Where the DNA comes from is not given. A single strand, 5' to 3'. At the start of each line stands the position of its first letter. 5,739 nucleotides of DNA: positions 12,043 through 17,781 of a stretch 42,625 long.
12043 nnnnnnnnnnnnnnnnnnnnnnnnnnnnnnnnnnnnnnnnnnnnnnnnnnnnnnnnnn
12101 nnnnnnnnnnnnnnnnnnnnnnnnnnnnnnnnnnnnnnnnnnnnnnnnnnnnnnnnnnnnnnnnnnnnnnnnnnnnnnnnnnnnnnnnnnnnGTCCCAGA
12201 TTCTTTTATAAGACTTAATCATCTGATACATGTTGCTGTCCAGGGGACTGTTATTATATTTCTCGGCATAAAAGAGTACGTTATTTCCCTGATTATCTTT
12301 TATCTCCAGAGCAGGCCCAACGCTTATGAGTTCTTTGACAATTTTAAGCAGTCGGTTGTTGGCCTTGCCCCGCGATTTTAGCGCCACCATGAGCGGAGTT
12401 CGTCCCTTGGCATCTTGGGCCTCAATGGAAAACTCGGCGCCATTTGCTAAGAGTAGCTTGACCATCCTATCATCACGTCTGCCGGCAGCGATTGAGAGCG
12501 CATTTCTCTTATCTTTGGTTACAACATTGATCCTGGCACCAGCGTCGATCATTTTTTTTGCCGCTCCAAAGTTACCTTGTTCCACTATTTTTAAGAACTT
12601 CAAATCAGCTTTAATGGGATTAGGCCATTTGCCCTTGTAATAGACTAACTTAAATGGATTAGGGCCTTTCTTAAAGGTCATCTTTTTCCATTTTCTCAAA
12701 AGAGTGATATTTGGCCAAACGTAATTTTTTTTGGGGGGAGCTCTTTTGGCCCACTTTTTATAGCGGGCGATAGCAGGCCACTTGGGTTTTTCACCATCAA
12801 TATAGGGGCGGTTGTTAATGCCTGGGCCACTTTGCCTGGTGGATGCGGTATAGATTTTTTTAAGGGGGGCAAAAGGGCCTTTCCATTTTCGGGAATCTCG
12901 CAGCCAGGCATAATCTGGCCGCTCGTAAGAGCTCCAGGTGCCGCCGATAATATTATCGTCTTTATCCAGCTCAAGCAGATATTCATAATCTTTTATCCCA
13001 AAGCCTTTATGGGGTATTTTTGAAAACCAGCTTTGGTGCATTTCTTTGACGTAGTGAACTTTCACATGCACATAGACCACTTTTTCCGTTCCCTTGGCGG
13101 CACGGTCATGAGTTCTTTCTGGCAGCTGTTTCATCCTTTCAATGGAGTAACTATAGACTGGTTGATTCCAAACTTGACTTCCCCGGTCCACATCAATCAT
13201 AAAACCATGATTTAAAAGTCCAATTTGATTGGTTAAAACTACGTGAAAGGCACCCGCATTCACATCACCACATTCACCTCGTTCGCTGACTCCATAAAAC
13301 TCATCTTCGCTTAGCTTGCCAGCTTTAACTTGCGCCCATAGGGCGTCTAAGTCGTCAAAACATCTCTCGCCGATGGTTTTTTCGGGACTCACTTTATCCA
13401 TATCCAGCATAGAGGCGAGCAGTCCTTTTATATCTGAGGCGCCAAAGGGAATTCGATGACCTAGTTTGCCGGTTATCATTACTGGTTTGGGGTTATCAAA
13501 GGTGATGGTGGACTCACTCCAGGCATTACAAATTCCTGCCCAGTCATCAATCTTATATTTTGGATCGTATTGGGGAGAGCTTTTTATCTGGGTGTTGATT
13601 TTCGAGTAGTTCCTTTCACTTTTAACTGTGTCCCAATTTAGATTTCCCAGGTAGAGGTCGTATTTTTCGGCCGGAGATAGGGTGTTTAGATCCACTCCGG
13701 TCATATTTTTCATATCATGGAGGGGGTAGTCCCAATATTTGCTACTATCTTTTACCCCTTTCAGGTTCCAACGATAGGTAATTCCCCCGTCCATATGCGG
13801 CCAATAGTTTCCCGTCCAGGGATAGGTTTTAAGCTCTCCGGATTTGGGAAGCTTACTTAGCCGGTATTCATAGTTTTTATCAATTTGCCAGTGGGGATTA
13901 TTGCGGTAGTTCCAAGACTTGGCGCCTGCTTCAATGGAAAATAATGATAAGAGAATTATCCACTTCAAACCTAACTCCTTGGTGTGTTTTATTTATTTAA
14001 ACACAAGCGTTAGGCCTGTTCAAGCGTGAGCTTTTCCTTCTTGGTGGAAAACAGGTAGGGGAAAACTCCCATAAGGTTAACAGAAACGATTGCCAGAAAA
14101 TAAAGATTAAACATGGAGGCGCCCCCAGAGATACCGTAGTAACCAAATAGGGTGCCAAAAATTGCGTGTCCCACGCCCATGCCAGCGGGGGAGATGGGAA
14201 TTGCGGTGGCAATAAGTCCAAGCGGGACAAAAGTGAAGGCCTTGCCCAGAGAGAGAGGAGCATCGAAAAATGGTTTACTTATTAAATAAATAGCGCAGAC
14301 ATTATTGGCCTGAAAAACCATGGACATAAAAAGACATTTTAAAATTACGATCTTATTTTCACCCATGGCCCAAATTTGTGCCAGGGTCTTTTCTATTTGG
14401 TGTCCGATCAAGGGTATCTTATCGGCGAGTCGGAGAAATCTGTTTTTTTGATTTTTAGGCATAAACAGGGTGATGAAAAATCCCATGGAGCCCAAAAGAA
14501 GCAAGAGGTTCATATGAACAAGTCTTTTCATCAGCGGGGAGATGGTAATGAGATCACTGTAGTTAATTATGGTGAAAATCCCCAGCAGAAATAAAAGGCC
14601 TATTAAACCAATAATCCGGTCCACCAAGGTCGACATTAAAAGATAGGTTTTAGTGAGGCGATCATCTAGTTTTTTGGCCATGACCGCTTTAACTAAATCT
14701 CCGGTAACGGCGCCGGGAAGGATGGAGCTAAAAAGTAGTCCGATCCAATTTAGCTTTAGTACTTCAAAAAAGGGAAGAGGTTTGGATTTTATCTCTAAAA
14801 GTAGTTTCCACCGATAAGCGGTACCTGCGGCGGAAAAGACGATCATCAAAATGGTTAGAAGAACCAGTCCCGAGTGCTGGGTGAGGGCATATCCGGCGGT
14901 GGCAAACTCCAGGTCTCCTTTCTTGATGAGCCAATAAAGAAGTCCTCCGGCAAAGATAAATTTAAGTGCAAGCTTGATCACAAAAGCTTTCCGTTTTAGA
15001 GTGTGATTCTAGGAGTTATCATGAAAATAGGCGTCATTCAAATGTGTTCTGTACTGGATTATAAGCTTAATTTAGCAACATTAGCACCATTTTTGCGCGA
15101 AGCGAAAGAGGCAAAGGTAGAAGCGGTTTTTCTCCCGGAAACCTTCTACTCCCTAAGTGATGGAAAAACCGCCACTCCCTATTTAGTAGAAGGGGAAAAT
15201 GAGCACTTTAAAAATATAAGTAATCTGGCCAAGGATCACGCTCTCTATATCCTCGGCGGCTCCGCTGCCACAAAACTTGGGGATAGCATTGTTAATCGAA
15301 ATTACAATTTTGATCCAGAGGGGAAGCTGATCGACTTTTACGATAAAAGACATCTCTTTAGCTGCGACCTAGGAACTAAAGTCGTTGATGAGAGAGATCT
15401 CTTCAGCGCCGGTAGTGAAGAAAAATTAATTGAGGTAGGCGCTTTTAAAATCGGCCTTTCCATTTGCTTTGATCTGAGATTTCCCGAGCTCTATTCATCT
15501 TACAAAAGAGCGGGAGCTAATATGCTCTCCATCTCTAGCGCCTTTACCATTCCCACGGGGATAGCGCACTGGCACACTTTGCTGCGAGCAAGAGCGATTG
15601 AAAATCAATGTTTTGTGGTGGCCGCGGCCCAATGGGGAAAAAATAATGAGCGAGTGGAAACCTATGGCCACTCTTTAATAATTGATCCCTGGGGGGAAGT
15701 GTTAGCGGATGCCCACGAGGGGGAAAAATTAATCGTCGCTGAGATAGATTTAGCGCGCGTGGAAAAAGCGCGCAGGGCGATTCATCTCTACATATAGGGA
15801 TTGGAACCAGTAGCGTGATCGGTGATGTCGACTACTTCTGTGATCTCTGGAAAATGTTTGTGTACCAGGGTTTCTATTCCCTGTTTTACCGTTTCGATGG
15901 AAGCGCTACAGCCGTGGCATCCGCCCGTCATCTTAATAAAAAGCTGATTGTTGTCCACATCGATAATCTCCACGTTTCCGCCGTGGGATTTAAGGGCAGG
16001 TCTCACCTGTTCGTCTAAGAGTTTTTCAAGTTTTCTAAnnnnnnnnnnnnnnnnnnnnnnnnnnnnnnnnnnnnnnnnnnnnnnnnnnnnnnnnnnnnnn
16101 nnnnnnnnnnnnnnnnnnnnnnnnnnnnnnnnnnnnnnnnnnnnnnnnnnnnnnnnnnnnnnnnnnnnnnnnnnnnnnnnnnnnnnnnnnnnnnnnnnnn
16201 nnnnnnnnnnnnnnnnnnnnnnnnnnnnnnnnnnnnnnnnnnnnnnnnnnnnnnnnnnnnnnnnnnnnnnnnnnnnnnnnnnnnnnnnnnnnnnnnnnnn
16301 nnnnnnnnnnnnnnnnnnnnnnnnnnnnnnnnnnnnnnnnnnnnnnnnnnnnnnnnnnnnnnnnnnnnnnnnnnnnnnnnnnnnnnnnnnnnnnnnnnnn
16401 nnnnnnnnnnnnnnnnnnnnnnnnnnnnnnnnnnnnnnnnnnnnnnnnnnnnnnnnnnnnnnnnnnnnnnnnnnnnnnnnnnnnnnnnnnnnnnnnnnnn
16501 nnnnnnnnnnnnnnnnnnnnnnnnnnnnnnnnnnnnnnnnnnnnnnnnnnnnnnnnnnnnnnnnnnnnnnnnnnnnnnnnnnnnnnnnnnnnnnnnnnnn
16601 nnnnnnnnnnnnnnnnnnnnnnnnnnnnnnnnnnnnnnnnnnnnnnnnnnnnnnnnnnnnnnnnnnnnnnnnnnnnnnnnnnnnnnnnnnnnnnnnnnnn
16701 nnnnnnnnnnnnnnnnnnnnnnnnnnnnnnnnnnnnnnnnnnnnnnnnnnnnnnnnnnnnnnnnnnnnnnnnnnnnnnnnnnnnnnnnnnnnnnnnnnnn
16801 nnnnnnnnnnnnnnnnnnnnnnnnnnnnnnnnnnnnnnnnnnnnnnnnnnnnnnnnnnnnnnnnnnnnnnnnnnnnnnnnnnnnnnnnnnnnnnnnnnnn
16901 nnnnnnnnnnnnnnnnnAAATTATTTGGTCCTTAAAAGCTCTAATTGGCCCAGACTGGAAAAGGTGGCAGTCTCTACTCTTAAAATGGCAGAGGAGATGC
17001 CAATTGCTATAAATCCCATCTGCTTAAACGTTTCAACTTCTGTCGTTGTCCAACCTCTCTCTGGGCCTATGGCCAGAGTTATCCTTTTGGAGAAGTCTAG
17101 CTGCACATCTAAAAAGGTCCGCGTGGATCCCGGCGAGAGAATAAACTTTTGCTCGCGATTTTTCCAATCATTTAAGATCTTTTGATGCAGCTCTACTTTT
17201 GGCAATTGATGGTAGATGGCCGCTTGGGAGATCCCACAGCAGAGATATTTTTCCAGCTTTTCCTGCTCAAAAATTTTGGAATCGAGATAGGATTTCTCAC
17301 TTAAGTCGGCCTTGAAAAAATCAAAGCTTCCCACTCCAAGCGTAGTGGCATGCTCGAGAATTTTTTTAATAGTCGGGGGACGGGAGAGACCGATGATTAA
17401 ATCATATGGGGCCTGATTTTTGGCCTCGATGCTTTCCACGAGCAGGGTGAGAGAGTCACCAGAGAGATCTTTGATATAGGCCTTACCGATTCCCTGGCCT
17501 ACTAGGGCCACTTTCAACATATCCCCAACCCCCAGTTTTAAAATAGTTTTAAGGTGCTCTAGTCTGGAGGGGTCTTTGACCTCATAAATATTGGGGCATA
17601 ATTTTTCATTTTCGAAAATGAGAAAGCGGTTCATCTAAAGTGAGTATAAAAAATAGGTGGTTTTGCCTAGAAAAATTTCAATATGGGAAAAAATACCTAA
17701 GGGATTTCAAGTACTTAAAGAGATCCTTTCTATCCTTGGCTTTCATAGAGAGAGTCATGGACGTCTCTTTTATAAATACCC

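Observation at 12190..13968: Secreted oomycete-type (GP42/Pep-13) transglutaminase-elicitor domain fused to ankyrin repeats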

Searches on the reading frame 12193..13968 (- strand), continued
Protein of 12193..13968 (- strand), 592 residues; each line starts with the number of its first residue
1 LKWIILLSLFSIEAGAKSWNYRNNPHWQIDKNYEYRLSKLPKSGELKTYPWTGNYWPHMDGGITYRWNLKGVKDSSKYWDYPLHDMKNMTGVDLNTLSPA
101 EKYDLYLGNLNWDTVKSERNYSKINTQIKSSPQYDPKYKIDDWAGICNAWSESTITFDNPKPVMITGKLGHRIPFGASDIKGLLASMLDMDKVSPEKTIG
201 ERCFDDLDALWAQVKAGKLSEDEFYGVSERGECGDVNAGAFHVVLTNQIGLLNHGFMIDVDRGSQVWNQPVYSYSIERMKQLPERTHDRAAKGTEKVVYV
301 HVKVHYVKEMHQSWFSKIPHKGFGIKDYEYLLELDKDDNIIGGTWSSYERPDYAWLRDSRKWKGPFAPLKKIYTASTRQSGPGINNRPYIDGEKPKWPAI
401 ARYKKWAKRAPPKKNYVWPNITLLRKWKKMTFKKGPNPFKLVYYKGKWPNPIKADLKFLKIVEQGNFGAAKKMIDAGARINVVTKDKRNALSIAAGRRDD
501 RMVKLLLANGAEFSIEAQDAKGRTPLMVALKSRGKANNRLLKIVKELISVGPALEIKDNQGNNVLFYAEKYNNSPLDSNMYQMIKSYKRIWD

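Call 33: search_protein_families(library=pfam, proteins=[P0010, P0035, P0056, P0012], max_evalue=0.01)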
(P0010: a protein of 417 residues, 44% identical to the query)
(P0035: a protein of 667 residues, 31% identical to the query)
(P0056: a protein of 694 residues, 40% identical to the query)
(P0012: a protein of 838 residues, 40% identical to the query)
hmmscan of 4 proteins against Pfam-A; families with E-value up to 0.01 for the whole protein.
P0010 (417 aa): 1 family
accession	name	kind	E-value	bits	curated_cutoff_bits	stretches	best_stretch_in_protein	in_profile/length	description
PF16683.11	TGase_elicitor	-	9.3e-42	143.5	25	1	33-358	11-331/361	Transglutaminase elicitor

P0035 (667 aa): 6 families
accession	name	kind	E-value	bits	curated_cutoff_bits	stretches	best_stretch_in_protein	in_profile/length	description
PF16683.11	TGase_elicitor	-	2e-36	126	25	1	32-359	9-332/361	Transglutaminase elicitor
PF12796.13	Ank_2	-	2e-13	51.1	27.3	1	530-623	7-90/90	Ankyrin repeats (3 copies)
PF00023.36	Ank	-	7.4e-10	39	21.1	0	585-624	1-33/33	Ankyrin repeat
PF13857.12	Ank_5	-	3.8e-08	34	27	0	606-633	29-56/56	Ankyrin repeats (many copies)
PF13637.12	Ank_4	-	3.5e-07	30.8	22.7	1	604-637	8-41/50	Ankyrin repeats (many copies)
PF13606.12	Ank_3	-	6.8e-05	23.4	22.3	0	599-620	8-29/30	Ankyrin repeat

P0056 (694 aa): 2 families
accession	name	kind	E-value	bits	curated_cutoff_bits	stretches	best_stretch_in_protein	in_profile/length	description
PF16683.11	TGase_elicitor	-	1e-34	120.4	25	1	43-369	11-333/361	Transglutaminase elicitor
PF12151.13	MVL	-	2.2e-11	43.9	25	1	658-693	1-36/36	Mannan-binding protein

P0012 (838 aa): 5 families
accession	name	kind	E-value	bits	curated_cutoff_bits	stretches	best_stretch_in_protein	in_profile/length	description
PF16683.11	TGase_elicitor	-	1.2e-39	136.6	25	1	52-386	8-338/361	Transglutaminase elicitor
PF12796.13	Ank_2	-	9.1e-14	52.2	27.3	1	706-807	1-90/90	Ankyrin repeats (3 copies)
PF13637.12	Ank_4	-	2e-07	31.6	22.7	0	710-755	5-50/50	Ankyrin repeats (many copies)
PF00023.36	Ank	-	5.6e-06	26.8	21.1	0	735-756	2-23/33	Ankyrin repeat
PF13857.12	Ank_5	-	0.0031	18.3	27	0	792-816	31-55/56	Ankyrin repeats (many copies)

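Call 35: predict_structure(alignment_id=A1)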
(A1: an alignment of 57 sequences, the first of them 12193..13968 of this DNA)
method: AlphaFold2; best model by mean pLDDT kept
length: 592 residues; sequences in the alignment: 57
mean_pLDDT: 85.0   pTM: 0.65
mean pLDDT of the five models: 85.0, 84.9, 84.7, 84.6, 84.0
residues with pLDDT >= 90: 346; 70-90: 159; 50-70: 18; < 50: 69
segments of 3 or more residues with pLDDT < 50: 10-16, 393-449, 590-592
pLDDT, mean of each block of 10 residues (from residue 1): 55 57 90 98 96 93 94 88 89 94 97 96 94 95 89 95 93 95 95 87 85 93 83 86 98 96 81 98 76 93 96 91 96 96 90 88 91 94 78 45 46 40 43 43 39 86 97 85 88 97 93 90 97 93 94 91 94 86 78 35
secondary structure, 60 per line:
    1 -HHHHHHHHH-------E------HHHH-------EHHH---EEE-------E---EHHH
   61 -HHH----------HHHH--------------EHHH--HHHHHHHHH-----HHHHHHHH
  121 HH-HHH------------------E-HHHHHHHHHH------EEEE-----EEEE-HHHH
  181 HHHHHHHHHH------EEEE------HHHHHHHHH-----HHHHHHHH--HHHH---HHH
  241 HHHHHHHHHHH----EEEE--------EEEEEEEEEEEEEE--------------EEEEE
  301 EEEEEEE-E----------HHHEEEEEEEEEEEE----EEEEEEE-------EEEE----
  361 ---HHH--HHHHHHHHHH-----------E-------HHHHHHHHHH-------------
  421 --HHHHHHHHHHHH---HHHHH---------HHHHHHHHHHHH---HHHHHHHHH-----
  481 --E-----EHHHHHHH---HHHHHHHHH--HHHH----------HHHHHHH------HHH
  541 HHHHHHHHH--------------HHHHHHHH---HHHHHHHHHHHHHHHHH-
elements in order: H2-10 H25-28 E43-45 H75-78 H99-107 H113-122 H147-156 E163-166 E172-175 H177-190 E197-200 H207-215 H221-228 H231-234 H238-251 E256-259 E268-281 E296-307 E323-334 E339-345 E353-356 H369-378 H398-407 H423-434 H438-442 H452-463 H467-475 H490-496 H500-508 H511-514 H525-531 H538-549 H564-571 H575-591
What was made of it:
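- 12799..13914 (-): GP42-type (TGase_elicitor, papain-like) domain, aa 19-390; Pfam match aa 31-360. AF2 pLDDT is mostly above 85 (call 35).
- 13510..13542 (-): Active-site helix motif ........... (aa 143-153). Cys147 is at 13528-13530. Asn148 at 13525-13527 replaces the family's His. The helix starts at residue 147 in the model (call 35).
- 13243..13245 (-): His242 (in AGAFHVV), an invariant family residue equivalent to GP42 His368. It lies in helix 238-251 of the model (call 35).
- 13192..13194 (-): Asp259 (first D of IDVD), an invariant family residue equivalent to GP42 Asp385, at the end of strand 256-259. Secondary structure from call 35.
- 12622..12798 (-): Basic K/W/P-rich linker, aa 391-449, predicted disordered, with two copies of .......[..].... 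(aa 396-409 and 417-430). pLDDT below 50 for aa 393-449 (call 35).
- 12193..12621 (-): Ankyrin-repeat domain, aa 450-592, about four helix-pair repeats. AF2 pLDDT about 85-97 (call 35).
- On GP42 / TGase_elicitor (Pfam PF16683): AF2 model with mean pLDDT 85 (call 35). The helix spans 147-156 in the model (call 35).
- On Ankyrin repeat proteins (Pfam Ank clan): Four helix pairs lie between aa 452 and 591 with pLDDT about 85-97 (call 35).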

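Call 38: fold_search(model_id=the predicted structure, library=pdb)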
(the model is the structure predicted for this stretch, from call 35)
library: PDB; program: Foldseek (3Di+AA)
matches with E <= 10: 1315; with E <= 0.001: 704
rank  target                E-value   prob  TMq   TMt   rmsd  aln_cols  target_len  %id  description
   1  3tw5_A                1.2e-18  1.00  0.43  0.71   4.5       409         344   21  Crystal structure of the GP42 transglutaminase from Phytophthora sojae (released 2011-10-12)
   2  7tbo_B                1.2e-08  1.00  0.17  0.28  24.1       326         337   14  LOV2-DARPIN fusion : D12 (released 2023-07-05)
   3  7tbo_A                1.8e-08  1.00  0.16  0.25  24.5       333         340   13  LOV2-DARPIN fusion : D12 (released 2023-07-05)
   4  7tbn_B                2.3e-08  1.00  0.20  0.32  23.7       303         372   17  LOV2-DARPIN fusion : D11 (released 2023-07-05)
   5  4gpm_A                2.5e-08  1.00  0.20  0.69   2.3       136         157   30  Crystal Structure of Engineered Protein. Northeast Structural Genomics Consortium Target OR264. (released 2012-09-05)
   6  7tbn_A                2.7e-08  1.00  0.19  0.29  23.7       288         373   18  LOV2-DARPIN fusion : D11 (released 2023-07-05)
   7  2xzt_H                4.0e-08  1.00  0.19  0.88   2.2       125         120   26  Caspase-3 in Complex with DARPin-3.4_I78S (released 2011-12-14)
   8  7tbq_E                5.0e-08  1.00  0.20  0.31  23.6       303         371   16  LOV2-DARPIN fusion : D7 (released 2023-07-05)
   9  2xzt_G                6.9e-08  1.00  0.19  0.89   2.2       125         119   26  Caspase-3 in Complex with DARPin-3.4_I78S (released 2011-12-14)
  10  6d67_B                8.5e-08  1.00  0.20  0.86   2.4       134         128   22  Crystal structure of the human dual specificity phosphatase 1 catalytic domain (C258S) as a maltose binding protein fu (released 2018-09-19)
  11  2y0b_G                9.0e-08  1.00  0.19  0.88   2.2       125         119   26  Caspase-3 in Complex with an Inhibitory DARPin-3.4_S76R (released 2011-12-21)
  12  2y0b_H                1.1e-07  1.00  0.19  0.88   2.2       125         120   26  Caspase-3 in Complex with an Inhibitory DARPin-3.4_S76R (released 2011-12-21)
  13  7bhe_A                1.1e-07  1.00  0.20  0.87   2.2       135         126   21  DARPin_D5/Her3 domain 4 complex, monoclinic crystals (released 2021-11-24)
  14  6zo5_D                1.1e-07  1.00  0.17  0.53   4.9       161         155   20  Fusidic acid binding to the TM1/TM2 groove of AcrB-G619P_G621P (released 2021-05-19)
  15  6qfk_A                1.1e-07  1.00  0.19  0.09  25.9       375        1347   15  EngBF DARPin Fusion 4b G10 (released 2019-11-06)
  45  1n0r                  3.1e-07  1.00  0.19  0.82   3.9       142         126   28  4ANK: A designed ankyrin repeat protein with four identical consensus repeats (released 2003-01-28)
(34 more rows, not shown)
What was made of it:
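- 12799..13914 (-): Foldseek versus 3tw5_A gives E 1.2e-18 and TMt 0.71 (call 38).
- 12193..12621 (-): DARPin and 4ANK matches with TMt up to 0.88 (call 38).
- On GP42 / TGase_elicitor (Pfam PF16683): Foldseek top hit 3tw5_A: E 1.2e-18, TM 0.71 normalised on the target, 21% identity (call 38).
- On Ankyrin repeat proteins (Pfam Ank clan): DARPin and 4ANK matches reach TMt 0.88 (call 38).
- Closest known: Phytophthora sojae GP42 Ca2+-dependent transglutaminase. Different: About 21% identity in the Foldseek alignment (call 38).
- Checked: The C-terminal part superposes on DARPins and 4ANK with TMt up to 0.88 (call 38).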

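Call 52: search_protein_families(library=padloc, proteins=[window:12193-13968:-], max_evalue=0.01)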
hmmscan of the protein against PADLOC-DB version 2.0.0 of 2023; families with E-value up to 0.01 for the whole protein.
window:12193-13968:- (592 aa): 2 families
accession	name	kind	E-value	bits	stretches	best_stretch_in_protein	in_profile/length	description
PDLC04783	PDC-M72A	-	1.2e-11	42.5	1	459-576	202-311/392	-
PDLC02908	Ankyrin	-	0.00096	15.5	1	477-537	726-784/880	-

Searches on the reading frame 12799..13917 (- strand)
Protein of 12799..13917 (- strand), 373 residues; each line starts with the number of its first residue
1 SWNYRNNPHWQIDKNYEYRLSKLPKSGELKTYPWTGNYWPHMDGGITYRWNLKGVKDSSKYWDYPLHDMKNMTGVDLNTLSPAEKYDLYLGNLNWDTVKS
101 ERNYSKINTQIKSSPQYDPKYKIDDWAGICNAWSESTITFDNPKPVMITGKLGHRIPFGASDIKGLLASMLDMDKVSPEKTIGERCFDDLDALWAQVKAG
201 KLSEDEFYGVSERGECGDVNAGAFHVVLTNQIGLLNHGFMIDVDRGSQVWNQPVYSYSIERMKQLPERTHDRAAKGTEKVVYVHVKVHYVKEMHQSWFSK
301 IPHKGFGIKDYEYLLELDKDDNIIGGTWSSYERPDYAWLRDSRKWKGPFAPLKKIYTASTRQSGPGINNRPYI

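Call 62: search_protein_representatives(protein=window:12799-13917:-)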
Query: 373 residues. Proteins with E-value up to 0.001 (for the whole library): 2153; up to 1e-10: 1498; up to 1e-30: 394. The best 150 are listed.
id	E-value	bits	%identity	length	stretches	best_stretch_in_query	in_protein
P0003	2.8e-224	760.8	84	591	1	1-372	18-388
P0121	1.8e-88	313.6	42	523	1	2-361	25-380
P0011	2.3e-85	303.3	42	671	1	2-367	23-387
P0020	2.8e-85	303.1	42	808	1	2-366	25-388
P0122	3.2e-85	302.8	42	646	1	2-367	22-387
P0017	5.2e-84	298.9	42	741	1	2-365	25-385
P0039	8.1e-84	298.2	44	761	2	1-200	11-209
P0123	2.2e-83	296.8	39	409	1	15-362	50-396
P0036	2.7e-83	296.5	40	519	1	2-366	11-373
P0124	1.5e-82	294.1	41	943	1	1-361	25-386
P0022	3.4e-82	292.9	40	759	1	1-360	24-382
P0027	4.8e-81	289.1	40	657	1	1-361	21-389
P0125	5.6e-81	288.9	43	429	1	13-360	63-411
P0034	6.7e-81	288.6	39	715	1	1-366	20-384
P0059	5.1e-80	285.7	42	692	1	2-365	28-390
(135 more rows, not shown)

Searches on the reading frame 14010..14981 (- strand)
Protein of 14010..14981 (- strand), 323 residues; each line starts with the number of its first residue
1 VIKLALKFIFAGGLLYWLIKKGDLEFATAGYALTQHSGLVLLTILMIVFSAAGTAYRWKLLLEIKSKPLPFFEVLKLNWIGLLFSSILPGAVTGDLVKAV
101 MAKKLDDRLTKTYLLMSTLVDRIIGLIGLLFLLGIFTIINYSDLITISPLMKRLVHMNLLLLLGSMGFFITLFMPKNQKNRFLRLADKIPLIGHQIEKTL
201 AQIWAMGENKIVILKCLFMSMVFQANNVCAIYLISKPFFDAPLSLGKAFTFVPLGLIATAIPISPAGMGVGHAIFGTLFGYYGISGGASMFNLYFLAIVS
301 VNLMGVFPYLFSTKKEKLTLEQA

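Call 33: search_protein_families(library=pfam, proteins=[window:14010-14981:-], max_evalue=0.01)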
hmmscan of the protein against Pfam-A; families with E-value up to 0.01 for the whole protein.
window:14010-14981:- (323 aa): 1 family
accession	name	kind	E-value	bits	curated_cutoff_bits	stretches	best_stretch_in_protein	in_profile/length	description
PF03706.18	LPG_synthase_TM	-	1.4e-34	120.4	33.4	1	5-289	2-283/302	Lysylphosphatidylglycerol synthase TM region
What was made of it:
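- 14010..14981 (-): Upstream co-directional gene for an LPG_synthase_TM-family membrane protein, separated by a 41-nt gap (possibly co-transcribed). PF03706 E 1.4e-34 (call 33).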

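Call 52: search_protein_families(library=padloc, proteins=[window:14010-14981:-], max_evalue=0.01)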
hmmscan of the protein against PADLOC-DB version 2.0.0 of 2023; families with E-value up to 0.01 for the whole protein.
window:14010-14981:- (323 aa): 0 families

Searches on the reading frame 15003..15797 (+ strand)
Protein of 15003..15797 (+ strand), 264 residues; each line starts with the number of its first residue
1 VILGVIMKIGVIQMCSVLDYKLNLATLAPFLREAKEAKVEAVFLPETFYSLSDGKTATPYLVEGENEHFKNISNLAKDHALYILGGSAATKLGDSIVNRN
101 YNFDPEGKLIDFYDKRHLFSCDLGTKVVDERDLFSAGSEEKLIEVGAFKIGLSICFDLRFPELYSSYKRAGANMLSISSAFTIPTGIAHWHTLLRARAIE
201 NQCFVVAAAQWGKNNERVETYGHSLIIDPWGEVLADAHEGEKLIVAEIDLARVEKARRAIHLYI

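Call 33: search_protein_families(library=pfam, proteins=[window:15003-15797:+], max_evalue=0.01)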
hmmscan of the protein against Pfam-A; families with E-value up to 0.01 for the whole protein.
window:15003-15797:+ (264 aa): 1 family
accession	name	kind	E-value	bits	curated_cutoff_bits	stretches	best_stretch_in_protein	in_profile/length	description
PF00795.27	CN_hydrolase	-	7.2e-54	183.2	23.2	1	8-258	1-256/256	Carbon-nitrogen hydrolase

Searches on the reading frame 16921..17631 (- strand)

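Call 54: search_protein_families(library=pfam, proteins=[window:16921-17631:-], max_evalue=0.001)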
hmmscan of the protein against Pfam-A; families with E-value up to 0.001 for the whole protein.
window:16921-17631:- (236 aa): 1 family
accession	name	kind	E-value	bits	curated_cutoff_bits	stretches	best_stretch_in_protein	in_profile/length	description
PF04452.19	Methyltrans_RNA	-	4.9e-28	98.2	23.9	1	73-228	4-162/165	RNA methyltransferase domain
